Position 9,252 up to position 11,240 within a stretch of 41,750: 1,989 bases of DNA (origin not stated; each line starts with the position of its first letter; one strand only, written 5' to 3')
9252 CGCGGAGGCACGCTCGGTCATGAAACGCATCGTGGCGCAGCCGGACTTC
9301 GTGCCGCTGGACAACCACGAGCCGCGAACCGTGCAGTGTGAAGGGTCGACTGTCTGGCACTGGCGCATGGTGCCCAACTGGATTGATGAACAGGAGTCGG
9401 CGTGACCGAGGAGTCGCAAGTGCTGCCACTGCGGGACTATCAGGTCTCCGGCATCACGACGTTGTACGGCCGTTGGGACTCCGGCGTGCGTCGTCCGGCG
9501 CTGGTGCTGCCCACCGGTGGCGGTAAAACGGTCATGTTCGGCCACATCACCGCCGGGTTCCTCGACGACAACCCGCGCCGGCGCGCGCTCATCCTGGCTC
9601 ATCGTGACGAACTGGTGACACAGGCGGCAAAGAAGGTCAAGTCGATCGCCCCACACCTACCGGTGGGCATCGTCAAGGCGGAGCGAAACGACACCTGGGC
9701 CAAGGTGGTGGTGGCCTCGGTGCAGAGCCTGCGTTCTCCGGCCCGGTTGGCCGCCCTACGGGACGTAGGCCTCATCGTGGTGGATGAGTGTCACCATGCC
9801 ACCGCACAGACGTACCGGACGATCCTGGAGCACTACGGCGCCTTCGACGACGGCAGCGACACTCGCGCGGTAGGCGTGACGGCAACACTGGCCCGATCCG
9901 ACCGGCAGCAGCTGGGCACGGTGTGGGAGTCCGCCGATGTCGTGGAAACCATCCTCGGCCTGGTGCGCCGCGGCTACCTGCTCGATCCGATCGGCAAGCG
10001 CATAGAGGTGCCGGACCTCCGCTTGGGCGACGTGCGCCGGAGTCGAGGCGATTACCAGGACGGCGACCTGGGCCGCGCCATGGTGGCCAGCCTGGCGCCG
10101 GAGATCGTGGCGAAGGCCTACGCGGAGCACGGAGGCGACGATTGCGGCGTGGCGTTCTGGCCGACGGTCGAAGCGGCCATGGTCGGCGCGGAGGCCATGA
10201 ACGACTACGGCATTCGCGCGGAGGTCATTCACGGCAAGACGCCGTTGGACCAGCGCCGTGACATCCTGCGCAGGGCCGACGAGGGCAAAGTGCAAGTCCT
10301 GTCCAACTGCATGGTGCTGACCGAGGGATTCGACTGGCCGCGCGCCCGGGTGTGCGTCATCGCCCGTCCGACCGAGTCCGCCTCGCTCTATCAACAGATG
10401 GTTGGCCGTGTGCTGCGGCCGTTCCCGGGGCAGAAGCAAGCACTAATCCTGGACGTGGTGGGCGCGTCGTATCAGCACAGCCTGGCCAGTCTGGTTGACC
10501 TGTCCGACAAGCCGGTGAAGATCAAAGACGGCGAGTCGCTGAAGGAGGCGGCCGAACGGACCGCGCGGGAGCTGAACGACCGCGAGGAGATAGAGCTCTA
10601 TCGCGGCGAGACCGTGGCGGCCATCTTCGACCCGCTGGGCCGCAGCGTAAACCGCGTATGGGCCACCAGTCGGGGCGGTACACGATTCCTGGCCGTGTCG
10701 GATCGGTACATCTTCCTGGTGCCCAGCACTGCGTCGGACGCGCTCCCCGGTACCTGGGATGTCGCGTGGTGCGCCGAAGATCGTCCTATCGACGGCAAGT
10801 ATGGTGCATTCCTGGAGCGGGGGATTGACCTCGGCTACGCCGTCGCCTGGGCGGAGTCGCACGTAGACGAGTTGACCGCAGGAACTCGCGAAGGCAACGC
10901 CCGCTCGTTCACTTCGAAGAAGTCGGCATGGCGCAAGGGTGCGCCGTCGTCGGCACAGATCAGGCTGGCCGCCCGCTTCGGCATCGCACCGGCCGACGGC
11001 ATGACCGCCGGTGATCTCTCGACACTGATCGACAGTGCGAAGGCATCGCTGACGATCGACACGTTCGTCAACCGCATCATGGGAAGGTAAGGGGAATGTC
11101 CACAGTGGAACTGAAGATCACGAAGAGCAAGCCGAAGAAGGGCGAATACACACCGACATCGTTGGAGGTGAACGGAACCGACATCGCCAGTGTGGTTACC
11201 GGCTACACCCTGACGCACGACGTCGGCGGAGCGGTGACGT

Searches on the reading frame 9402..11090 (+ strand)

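Call 8: search_protein_families(library=pfam, proteins=[window:9402-11090:+], max_evalue=0.01)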
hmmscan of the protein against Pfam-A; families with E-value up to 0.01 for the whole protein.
window:9402-11090:+ (562 aa): 3 families
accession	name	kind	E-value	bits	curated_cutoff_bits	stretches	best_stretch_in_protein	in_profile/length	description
PF04851.21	ResIII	-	3.3e-24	86.1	22.5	1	9-164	3-163/164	Type III restriction enzyme, res subunit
PF00271.37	Helicase_C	-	7.2e-14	52.4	23.5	1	246-339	15-108/110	Helicase conserved C-terminal domain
PF00270.35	DEAD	-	2.5e-12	47.3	26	1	34-166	19-162/167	DEAD/DEAH box helicase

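Call 9: search_protein_families(library=phrogs, proteins=[window:9402-11090:+], max_evalue=0.001)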
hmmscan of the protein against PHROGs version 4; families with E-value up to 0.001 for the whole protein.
window:9402-11090:+ (562 aa): 5 families
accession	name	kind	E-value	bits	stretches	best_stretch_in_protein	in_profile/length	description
phrog_16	-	DNA, RNA and nucleotide metabolism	2e-85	288.8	1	8-376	271-626/986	DNA helicase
phrog_16694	-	unknown function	1.1e-10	41.2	1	8-134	273-413/1010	-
phrog_9690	-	DNA, RNA and nucleotide metabolism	1.3e-10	41.8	1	272-355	187-271/306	DNA helicase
phrog_16259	-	DNA, RNA and nucleotide metabolism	5.9e-10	39.9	1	10-140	118-243/330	DNA helicase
phrog_62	-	DNA, RNA and nucleotide metabolism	1.4e-06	27.1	1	6-132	693-819/1881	DNA helicase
